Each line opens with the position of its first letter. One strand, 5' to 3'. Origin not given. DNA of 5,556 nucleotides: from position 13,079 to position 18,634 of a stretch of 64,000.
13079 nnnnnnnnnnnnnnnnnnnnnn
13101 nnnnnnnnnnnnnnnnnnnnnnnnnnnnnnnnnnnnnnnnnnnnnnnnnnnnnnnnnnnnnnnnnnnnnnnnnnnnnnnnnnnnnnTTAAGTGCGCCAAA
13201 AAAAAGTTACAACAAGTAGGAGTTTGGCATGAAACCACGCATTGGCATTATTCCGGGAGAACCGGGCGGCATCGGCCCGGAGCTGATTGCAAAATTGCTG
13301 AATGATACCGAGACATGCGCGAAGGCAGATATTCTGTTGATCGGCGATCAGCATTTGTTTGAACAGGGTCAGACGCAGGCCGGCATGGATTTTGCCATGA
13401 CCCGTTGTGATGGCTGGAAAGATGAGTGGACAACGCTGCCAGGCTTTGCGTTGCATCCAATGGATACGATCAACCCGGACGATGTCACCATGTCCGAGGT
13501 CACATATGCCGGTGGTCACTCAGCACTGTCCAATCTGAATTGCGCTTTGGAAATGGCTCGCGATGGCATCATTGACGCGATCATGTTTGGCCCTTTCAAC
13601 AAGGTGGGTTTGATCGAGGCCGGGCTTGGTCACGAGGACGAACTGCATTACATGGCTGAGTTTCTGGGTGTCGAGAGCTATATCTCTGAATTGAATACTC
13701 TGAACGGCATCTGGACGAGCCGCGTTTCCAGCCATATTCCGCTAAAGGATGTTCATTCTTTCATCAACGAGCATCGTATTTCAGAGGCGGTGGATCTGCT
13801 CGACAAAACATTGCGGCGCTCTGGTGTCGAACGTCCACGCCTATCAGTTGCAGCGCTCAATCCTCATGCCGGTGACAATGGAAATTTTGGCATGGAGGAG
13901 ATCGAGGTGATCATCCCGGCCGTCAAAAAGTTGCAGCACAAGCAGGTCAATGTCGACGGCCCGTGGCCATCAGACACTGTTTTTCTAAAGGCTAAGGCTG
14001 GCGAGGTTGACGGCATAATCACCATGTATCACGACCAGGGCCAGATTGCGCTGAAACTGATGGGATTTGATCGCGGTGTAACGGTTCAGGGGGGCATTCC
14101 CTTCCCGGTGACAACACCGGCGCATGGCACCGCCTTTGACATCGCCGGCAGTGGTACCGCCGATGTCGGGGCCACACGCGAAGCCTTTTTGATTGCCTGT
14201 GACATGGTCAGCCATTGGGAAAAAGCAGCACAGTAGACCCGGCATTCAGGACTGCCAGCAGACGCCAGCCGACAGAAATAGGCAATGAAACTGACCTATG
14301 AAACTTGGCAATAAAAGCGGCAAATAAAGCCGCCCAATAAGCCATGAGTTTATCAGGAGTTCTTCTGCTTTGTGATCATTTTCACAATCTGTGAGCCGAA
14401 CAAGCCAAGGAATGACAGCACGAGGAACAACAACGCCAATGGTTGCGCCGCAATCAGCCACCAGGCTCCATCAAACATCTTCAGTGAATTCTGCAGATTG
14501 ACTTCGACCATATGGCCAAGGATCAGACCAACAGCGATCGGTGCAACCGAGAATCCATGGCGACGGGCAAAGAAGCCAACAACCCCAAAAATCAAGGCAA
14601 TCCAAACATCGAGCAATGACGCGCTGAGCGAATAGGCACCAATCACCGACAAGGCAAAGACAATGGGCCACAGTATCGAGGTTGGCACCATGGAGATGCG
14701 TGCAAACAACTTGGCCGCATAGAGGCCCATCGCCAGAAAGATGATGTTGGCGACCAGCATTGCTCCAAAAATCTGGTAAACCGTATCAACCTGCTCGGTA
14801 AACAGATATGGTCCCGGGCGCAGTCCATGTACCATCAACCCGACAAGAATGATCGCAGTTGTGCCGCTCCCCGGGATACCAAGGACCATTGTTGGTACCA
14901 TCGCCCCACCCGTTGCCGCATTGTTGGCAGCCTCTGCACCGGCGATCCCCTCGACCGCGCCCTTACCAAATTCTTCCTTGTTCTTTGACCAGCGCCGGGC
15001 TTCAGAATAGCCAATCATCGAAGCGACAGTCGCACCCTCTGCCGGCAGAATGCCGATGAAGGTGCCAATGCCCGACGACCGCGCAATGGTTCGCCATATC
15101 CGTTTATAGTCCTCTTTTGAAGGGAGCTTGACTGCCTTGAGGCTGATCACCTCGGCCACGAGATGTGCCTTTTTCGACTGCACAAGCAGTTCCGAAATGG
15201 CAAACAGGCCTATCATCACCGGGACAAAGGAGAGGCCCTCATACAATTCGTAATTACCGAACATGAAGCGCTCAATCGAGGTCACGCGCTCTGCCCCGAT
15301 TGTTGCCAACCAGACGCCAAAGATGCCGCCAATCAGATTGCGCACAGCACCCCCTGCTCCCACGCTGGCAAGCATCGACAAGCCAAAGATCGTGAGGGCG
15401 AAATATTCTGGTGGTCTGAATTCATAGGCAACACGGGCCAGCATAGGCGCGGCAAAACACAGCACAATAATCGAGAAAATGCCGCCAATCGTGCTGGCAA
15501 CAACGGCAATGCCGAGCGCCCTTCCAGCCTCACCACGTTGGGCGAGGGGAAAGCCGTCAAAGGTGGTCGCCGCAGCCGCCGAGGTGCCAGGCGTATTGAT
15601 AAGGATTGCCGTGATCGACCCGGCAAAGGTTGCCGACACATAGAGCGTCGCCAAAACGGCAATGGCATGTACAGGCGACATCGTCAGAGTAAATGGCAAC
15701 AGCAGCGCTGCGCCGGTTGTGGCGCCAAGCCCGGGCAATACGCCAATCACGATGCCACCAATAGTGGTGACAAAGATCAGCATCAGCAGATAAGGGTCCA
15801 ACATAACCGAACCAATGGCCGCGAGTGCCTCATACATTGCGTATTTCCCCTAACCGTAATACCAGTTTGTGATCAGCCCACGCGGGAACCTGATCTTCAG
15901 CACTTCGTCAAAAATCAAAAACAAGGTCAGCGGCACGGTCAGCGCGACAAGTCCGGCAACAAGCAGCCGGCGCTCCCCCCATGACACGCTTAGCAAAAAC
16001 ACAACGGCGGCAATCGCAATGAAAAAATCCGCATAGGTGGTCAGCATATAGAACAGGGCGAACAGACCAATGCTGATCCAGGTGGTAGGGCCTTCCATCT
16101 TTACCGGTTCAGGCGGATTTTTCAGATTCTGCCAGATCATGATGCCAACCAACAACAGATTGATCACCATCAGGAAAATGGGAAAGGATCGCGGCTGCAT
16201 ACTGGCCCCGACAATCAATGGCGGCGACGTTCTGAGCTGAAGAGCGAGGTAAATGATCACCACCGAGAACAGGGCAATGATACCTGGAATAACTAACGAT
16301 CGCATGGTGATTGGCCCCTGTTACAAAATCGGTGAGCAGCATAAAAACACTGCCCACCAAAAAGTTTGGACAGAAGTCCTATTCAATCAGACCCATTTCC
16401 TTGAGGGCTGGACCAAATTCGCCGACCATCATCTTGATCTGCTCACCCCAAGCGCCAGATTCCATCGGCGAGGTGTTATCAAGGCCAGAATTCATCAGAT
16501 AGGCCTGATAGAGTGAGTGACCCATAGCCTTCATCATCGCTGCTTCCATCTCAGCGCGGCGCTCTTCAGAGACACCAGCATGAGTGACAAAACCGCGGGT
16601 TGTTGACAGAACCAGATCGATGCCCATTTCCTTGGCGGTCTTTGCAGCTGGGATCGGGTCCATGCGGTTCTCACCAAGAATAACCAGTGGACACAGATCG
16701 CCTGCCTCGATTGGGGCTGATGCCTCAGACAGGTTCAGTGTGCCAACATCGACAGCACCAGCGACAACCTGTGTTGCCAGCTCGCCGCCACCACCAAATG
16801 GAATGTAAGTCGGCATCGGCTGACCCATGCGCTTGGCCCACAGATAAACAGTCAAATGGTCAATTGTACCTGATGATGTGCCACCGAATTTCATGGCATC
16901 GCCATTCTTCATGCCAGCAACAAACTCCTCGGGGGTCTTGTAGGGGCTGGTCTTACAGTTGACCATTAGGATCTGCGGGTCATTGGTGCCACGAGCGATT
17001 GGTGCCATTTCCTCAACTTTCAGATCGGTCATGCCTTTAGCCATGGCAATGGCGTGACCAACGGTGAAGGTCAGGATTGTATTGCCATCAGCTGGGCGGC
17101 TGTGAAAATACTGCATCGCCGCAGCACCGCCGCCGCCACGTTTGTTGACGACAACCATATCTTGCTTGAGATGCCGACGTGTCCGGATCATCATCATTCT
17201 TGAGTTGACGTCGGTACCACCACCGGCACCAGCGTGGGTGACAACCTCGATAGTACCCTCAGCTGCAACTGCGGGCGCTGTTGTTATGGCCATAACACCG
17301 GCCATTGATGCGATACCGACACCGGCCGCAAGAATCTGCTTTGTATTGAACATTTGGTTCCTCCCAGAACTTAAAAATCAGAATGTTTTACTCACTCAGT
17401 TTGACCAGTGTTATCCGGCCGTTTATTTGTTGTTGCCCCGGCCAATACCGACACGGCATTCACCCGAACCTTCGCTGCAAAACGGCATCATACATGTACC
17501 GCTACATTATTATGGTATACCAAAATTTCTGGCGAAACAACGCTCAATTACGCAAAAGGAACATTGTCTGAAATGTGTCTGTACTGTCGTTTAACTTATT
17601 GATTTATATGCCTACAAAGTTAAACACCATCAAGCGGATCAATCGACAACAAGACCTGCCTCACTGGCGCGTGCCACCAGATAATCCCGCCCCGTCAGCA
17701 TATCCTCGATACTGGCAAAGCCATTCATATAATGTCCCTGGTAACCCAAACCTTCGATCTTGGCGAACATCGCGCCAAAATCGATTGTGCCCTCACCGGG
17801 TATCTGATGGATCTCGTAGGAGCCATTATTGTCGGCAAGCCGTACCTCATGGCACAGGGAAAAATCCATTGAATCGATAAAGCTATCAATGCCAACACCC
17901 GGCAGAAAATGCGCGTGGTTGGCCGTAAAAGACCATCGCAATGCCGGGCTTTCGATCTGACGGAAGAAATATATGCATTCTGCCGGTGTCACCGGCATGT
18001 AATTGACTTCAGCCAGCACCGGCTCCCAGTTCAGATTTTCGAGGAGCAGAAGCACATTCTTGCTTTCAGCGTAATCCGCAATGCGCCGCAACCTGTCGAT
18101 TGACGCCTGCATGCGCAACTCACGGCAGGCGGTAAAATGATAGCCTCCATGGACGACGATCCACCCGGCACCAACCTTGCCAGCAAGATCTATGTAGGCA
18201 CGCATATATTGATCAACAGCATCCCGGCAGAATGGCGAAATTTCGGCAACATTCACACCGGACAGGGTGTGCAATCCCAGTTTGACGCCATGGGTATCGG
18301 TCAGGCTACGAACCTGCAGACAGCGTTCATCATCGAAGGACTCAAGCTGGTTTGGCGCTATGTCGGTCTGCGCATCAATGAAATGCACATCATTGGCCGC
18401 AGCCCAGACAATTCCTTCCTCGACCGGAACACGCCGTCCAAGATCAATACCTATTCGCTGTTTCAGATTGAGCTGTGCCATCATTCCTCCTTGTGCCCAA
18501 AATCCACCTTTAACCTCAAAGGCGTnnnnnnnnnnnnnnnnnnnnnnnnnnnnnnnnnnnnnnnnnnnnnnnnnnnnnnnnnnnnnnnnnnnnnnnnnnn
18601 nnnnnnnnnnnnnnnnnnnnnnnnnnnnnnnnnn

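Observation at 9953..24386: Four copies of the palindrome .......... define a putative GntR regulon of about 13 genes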

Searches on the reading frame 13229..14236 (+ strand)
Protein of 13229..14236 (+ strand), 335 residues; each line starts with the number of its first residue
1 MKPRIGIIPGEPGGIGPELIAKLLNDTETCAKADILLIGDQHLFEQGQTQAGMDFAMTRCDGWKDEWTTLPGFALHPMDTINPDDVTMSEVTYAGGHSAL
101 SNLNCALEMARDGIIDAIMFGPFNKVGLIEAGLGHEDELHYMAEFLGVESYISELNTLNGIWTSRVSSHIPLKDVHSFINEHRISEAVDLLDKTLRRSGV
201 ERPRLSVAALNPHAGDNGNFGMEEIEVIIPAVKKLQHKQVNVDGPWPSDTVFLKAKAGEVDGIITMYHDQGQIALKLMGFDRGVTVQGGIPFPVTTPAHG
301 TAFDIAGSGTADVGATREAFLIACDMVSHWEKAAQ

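Call 6: search_protein_families(library=pfam, proteins=[window:13229-14236:+])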
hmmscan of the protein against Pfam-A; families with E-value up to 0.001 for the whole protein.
window:13229-14236:+ (335 aa): 1 family
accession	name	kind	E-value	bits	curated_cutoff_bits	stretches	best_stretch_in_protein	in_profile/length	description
PF04166.17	PdxA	-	7.5e-83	278.7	27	1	33-323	3-286/286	Pyridoxal phosphate biosynthetic protein PdxA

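Call 24: search_protein_families(library=ncbifam, proteins=[window:13229-14236:+], max_evalue=1e-10)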
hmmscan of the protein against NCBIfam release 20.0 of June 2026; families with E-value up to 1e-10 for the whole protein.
window:13229-14236:+ (335 aa): 7 families
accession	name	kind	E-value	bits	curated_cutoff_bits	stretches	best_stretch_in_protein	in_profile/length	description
TIGR00557.1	pdxA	equivalog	1.3e-74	251.5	290.35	1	4-326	1-319/320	4-hydroxythreonine-4-phosphate dehydrogenase PdxA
NF002992.0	PRK03743.1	equivalog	3.5e-68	230.3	470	1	2-329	4-330/333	4-hydroxythreonine-4-phosphate dehydrogenase PdxA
NF003699.0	PRK05312.1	equivalog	9e-61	206.1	378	1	6-330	8-336/340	4-hydroxythreonine-4-phosphate dehydrogenase PdxA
NF002520.0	PRK01909.1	equivalog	9.2e-59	199.4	476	1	3-331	6-327/329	4-hydroxythreonine-4-phosphate dehydrogenase PdxA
NF002891.0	PRK03371.1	equivalog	3.2e-57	194.2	583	1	5-313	5-312/326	D-threonate 4-phosphate dehydrogenase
NF002744.0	PRK02746.1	equivalog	5.8e-53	180.2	425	1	3-329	10-342/346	4-hydroxythreonine-4-phosphate dehydrogenase PdxA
NF003040.0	PRK03946.1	equivalog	2e-31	109.5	376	1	4-314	3-291/307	4-hydroxythreonine-4-phosphate dehydrogenase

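Call 58: search_solved_structures(query=window:13229-14236:+, max_evalue=1e-20)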
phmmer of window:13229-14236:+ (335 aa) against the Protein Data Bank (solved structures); distinct sequences matched with E-value up to 1e-20: 14.
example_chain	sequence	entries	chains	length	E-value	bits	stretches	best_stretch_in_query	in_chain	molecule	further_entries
4jqp_A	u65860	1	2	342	1.4e-51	179.2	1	3-324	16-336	4-hydroxythreonine-4-phosphate dehydrogenase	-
6e85_A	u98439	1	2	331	3.6e-50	174.6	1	3-313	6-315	D-threonate 4-phosphate dehydrogenase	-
2hi1_A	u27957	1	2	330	1.1e-48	169.8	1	5-313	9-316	4-hydroxythreonine-4-phosphate dehydrogenase 2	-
1ps7_A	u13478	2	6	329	1.1e-45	159.8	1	4-327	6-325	4-hydroxythreonine-4-phosphate dehydrogenase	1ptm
1ps6_A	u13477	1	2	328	1.1e-45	159.8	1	4-327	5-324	4-hydroxythreonine-4-phosphate dehydrogenase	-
1yxo_A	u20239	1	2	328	5.3e-44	154.3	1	3-326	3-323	4-hydroxythreonine-4-phosphate dehydrogenase 1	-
3lxy_A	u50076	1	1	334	6.7e-43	150.7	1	4-329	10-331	4-hydroxythreonine-4-phosphate dehydrogenase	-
1r8k_A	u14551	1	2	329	5.3e-42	147.7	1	4-327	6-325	4-hydroxythreonine-4-phosphate dehydrogenase 1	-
6xmy_A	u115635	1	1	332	1.8e-40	142.7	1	7-327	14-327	4-hydroxythreonine-4-phosphate dehydrogenase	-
8zj3_A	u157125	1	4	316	1.4e-28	103.6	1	4-316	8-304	4-hydroxythreonine-4-phosphate dehydrogenase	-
8zj7_B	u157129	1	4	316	1.4e-28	103.6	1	4-316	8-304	4-hydroxythreonine-4-phosphate dehydrogenase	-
8zhy_A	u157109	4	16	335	1.8e-28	103.2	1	4-316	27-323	4-hydroxythreonine-4-phosphate dehydrogenase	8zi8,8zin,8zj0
8zj5_A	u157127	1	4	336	1.9e-28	103.2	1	4-316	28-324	4-hydroxythreonine-4-phosphate dehydrogenase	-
4aty_A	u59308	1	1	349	2e-23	86.6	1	6-314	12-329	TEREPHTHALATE 1,2-CIS-DIHYDRODIOL DEHYDROGENASE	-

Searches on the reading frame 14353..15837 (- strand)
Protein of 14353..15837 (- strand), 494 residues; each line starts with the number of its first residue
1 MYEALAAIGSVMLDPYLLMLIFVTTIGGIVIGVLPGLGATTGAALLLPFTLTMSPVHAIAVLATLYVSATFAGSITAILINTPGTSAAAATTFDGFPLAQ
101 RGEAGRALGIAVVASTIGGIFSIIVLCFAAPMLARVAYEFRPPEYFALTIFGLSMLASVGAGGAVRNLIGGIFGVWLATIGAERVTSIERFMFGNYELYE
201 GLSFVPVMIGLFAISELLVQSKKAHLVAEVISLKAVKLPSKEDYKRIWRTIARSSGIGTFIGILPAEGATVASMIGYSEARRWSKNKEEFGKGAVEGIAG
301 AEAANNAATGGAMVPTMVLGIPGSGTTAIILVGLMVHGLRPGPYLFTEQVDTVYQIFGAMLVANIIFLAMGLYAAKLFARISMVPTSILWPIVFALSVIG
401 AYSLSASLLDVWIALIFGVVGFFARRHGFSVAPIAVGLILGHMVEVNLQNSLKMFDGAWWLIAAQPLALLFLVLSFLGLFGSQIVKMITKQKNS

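Call 6: search_protein_families(library=pfam, proteins=[window:14353-15837:-])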
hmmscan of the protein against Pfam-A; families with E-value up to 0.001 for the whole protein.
window:14353-15837:- (494 aa): 1 family
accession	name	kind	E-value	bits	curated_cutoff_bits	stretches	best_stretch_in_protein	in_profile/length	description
PF01970.21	TctA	-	5.9e-149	496.7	28.9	1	18-434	1-421/423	Tripartite tricarboxylate transporter TctA family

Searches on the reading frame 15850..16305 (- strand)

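Call 6: search_protein_families(library=pfam, proteins=[window:15850-16305:-])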
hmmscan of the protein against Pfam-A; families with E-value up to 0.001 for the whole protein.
window:15850-16305:- (151 aa): 1 family
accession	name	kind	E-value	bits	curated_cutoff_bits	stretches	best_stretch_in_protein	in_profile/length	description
PF07331.16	TctB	-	1.5e-11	45.1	29.1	1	7-141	4-137/137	Tripartite tricarboxylate transporter TctB family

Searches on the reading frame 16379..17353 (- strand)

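Call 6: search_protein_families(library=pfam, proteins=[window:16379-17353:-])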
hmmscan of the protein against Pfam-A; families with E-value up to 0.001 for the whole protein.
window:16379-17353:- (324 aa): 1 family
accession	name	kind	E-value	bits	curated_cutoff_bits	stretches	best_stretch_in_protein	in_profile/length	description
PF03401.19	TctC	-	5.9e-24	85.5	27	1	57-296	8-249/274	Tripartite tricarboxylate transporter family receptor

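Call 72: search_protein_families(library=ncbifam, proteins=[window:16379-17353:-], max_evalue=1e-8)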
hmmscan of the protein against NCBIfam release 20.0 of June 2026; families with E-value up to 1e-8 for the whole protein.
window:16379-17353:- (324 aa): 0 families

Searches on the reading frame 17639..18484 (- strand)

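Call 7: search_protein_families(library=pfam, proteins=[window:17639-18484:-])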
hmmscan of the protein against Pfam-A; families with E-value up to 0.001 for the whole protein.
window:17639-18484:- (281 aa): 1 family
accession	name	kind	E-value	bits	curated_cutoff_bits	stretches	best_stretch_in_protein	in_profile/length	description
PF01261.30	AP_endonuc_2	-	2.1e-25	90.3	31.1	1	43-252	18-225/249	Xylose isomerase-like TIM barrel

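Call 24: search_protein_families(library=ncbifam, proteins=[window:17639-18484:-], max_evalue=1e-10)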
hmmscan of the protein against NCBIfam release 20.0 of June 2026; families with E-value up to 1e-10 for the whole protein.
window:17639-18484:- (281 aa): 0 families
